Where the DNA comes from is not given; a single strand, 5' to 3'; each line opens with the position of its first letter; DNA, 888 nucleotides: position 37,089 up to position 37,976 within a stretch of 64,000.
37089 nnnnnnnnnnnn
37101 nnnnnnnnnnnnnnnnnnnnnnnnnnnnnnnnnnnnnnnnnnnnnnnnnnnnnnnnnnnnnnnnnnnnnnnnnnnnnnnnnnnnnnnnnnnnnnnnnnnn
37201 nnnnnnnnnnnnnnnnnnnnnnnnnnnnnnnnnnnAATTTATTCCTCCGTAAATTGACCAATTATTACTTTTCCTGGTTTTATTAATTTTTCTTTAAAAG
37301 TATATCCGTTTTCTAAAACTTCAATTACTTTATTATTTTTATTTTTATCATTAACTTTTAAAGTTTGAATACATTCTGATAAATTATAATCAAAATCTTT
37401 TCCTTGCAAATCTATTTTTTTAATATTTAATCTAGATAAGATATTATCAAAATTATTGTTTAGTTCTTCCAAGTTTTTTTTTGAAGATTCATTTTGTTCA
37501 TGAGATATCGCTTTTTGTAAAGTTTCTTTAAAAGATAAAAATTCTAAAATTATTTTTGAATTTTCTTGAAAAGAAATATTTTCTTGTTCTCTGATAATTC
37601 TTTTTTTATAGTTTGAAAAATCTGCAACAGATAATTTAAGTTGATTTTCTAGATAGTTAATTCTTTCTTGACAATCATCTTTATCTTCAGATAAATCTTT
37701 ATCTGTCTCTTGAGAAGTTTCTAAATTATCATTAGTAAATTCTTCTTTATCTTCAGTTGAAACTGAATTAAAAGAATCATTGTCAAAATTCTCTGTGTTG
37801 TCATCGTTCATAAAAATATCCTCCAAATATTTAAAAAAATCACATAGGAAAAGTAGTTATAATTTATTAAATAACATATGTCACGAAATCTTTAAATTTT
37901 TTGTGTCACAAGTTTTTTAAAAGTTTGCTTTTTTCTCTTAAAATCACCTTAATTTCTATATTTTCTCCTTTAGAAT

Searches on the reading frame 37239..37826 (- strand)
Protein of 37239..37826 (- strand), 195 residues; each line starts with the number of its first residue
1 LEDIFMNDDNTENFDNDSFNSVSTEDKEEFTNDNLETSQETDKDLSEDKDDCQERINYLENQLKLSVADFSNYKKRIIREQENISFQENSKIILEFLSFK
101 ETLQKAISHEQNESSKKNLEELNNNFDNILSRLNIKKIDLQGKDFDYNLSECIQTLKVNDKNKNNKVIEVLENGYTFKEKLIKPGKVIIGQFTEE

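Call 58: search_protein_families(library=pfam, proteins=[window:37239-37826:-], max_evalue=0.001)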
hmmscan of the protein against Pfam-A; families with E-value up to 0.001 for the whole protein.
window:37239-37826:- (195 aa): 1 family
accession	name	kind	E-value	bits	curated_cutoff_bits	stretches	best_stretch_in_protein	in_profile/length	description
PF01025.24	GrpE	-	2.6e-26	92.7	25.8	1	33-190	4-164/165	GrpE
